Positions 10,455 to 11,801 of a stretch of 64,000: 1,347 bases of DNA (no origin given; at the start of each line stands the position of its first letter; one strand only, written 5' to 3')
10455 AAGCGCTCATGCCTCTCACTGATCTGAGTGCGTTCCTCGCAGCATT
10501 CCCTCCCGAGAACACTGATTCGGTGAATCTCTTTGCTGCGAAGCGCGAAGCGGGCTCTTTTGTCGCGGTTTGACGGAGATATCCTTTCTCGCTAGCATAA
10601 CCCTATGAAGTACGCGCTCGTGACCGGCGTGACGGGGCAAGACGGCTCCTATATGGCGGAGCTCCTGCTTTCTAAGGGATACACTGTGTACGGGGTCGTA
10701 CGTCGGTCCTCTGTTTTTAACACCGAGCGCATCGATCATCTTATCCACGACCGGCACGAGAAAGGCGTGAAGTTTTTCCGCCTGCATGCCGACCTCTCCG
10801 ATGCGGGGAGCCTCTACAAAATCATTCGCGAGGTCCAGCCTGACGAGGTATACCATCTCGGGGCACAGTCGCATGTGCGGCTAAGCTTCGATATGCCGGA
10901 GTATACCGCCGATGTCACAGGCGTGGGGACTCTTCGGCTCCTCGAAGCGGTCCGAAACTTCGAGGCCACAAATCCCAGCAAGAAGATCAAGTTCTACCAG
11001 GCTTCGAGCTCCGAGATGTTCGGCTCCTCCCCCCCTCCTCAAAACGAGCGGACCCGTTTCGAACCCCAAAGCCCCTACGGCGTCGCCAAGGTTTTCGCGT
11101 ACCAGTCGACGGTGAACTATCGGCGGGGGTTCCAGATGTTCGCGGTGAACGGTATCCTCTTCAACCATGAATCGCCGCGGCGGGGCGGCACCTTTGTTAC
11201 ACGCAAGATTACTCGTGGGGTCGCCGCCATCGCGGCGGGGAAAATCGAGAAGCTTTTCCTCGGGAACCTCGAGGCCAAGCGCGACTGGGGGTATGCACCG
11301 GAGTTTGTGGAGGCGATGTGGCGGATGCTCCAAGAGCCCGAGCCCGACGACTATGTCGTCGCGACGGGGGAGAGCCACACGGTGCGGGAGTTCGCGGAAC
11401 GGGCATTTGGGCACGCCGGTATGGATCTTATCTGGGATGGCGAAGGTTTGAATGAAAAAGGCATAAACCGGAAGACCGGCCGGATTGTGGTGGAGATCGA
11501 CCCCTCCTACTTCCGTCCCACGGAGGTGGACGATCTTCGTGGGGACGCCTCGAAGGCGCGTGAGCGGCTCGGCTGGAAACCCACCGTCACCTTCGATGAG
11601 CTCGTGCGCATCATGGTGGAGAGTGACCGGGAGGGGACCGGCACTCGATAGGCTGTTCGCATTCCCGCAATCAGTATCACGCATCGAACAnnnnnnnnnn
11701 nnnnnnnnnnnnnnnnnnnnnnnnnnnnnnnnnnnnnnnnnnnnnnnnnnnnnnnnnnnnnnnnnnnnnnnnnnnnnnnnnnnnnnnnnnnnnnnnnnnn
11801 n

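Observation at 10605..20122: Gmd plus a TylC3-type C-methyltransferase (and a B12-radical SAM enzyme at 5622-7397) predicts a C-methyl-branched 6-deoxyhexose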

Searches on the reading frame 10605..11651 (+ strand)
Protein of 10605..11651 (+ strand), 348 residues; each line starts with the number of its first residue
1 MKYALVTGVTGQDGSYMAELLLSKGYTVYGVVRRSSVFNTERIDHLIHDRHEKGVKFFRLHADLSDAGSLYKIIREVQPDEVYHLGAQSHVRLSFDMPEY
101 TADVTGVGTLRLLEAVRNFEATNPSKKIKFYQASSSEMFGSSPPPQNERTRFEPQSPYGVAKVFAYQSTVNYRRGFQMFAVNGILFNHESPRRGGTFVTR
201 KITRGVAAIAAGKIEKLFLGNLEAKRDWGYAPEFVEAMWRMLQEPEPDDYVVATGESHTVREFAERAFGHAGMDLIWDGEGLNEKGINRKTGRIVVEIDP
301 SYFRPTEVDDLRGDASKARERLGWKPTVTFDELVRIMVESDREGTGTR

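Call 3: search_protein_families(library=pfam, proteins=[window:10605-11651:+])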
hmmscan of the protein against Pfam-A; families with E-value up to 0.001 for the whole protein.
window:10605-11651:+ (348 aa): 5 families
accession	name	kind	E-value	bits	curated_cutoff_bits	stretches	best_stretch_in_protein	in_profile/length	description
PF16363.11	GDP_Man_Dehyd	-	2.2e-142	474.8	27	1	5-337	1-332/332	GDP-mannose 4,6 dehydratase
PF01370.27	Epimerase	-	7.9e-66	222.3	20.9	1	4-253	1-240/240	NAD dependent epimerase/dehydratase family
PF04321.23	RmlD_sub_bind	-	5.4e-06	26.1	27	1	4-167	3-134/287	RmlD substrate binding domain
PF02719.21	Polysacc_synt_2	-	6.6e-05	22.7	20.2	1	5-119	2-118/293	Polysaccharide biosynthesis protein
PF05368.20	NmrA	-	0.00084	19.5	27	0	5-78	6-71/298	NmrA-like family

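Call 7: search_protein_families(library=ncbifam, proteins=[window:10605-11651:+], max_evalue=0.001)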
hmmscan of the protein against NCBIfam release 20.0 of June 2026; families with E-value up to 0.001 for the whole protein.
window:10605-11651:+ (348 aa): 16 families
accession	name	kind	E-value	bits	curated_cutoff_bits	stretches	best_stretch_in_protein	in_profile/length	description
TIGR01472.1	gmd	equivalog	7.3e-157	521.9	415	1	2-342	1-339/342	GDP-mannose 4,6-dehydratase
TIGR04180.1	EDH_00030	hypoth_equivalog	1.6e-23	83.2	475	1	5-327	2-295/297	NAD-dependent 4,6-dehydratase LegB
TIGR01181.1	dTDP_gluc_dehyt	equivalog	2.4e-22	79.4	365.1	1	5-338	3-308/321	dTDP-glucose 4,6-dehydratase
TIGR02622.1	CDP_4_6_dhtase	equivalog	4.4e-21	75.4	278.45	1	3-121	6-120/352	CDP-glucose 4,6-dehydratase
NF007582.0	PRK10217.1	equivalog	6.2e-17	61.7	698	1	1-338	1-328/355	dTDP-glucose 4,6-dehydratase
NF007490.0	PRK10084.1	subfamily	2.3e-15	56.5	649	1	5-339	4-332/361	dTDP-glucose 4,6-dehydratase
TIGR01179.1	galE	equivalog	1.5e-14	53.5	262.3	1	5-167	3-154/332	UDP-glucose 4-epimerase GalE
NF043036.1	ErythonDh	equivalog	6.9e-09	35.3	325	1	5-176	4-168/321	D-erythronate dehydrogenase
NF007956.0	PRK10675.1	subfamily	3.3e-08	33.1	394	1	4-167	3-158/338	UDP-glucose 4-epimerase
NF011728.1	PRK15181.1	equivalog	1.7e-06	27.3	760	1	2-189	16-196/348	Vi polysaccharide biosynthesis UDP-N-acetylglucosaminuronic acid C-4 epimerase TviC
NF052578.1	StrlDmthSdmBMthl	equivalog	1.1e-05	25.4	600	1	4-183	3-166/328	sterol demethylase protein SdmB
NF047420.2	EF_P_mod_YmfI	equivalog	1.9e-05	24.5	238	1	4-102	2-97/236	elongation factor P 5-aminopentanone reductase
TIGR02197.1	heptose_epim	equivalog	0.00013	21.2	274.6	1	77-270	65-259/316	ADP-glyceromanno-heptose 6-epimerase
NF040690.1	mycolate_SDR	equivalog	0.00015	21.2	380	0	2-82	9-85/265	mycolate reductase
NF041015.1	UDPsulfquin_syn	equivalog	0.00015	20.9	575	1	41-120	55-134/384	UDP-sulfoquinovose synthase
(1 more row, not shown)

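Call 34: list_cluster_members(proteins=[P0001, window:10605-11648:+, window:12932-13828:+, window:51953-53155:+, window:5622-7394:+, window:46645-47196:-])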
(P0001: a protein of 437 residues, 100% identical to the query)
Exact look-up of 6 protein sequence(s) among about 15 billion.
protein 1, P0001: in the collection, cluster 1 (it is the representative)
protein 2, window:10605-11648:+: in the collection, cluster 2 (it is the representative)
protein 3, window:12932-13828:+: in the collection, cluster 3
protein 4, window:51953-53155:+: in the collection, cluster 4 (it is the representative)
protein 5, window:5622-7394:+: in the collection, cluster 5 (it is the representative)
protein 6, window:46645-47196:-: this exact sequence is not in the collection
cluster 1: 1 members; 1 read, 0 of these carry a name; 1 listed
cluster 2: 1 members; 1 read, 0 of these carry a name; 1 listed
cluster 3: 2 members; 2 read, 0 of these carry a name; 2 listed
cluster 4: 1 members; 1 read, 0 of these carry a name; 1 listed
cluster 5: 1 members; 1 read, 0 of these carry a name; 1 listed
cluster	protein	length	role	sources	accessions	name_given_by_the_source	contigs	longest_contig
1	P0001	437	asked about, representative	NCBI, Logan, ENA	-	-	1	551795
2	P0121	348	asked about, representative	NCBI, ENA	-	-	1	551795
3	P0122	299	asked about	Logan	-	-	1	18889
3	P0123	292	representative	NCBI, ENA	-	-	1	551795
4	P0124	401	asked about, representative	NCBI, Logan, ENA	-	-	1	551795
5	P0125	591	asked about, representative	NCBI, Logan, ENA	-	-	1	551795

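Call 71: search_solved_structures(query=window:10605-11648:+, max_evalue=1e-20)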
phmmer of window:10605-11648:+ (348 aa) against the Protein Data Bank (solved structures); distinct sequences matched with E-value up to 1e-20: 13.
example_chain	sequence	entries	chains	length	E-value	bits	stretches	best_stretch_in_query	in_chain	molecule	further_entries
6gpj_A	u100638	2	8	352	2.9e-130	437.6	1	3-343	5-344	GDP-mannose 4,6 dehydratase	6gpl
5in4_A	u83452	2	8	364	3.5e-130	437.4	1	3-343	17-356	GDP-mannose 4,6 dehydratase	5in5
1t2a_A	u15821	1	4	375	3.7e-130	437.3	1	3-343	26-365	GDP-mannose 4,6 dehydratase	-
6gpk_A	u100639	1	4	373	9.4e-130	435.9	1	3-343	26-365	GDP-mannose 4,6 dehydratase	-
6q94_B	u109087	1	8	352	1.1e-129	435.8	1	3-343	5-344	GDP-mannose 4,6 dehydratase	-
5uzh_A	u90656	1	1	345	8.1e-125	419.7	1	2-343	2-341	NafoA.00085.b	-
7kf3_A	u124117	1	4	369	8.3e-125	419.7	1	2-342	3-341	GDP-mannose 4,6-dehydratase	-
1n7g_A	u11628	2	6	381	4.2e-122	410.8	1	2-343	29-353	GDP-D-mannose-4,6-dehydratase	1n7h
1db3_A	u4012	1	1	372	4.5e-122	410.7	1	2-344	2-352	GDP-MANNOSE 4,6-DEHYDRATASE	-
2z1m_A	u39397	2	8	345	1.6e-121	408.9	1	2-343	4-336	GDP-D-mannose dehydratase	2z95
1rpn_A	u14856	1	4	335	9.2e-91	307.7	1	3-342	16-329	GDP-mannose 4,6-dehydratase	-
7us5_A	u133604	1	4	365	1.6e-29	106.4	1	2-335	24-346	GDP-D-GLYCERO-D-MANNO-HEPTOSE 4,6-DEHYDRATASE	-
2pk3_A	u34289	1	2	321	2.5e-27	99.2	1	4-340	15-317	GDP-6-deoxy-D-lyxo-4-hexulose reductase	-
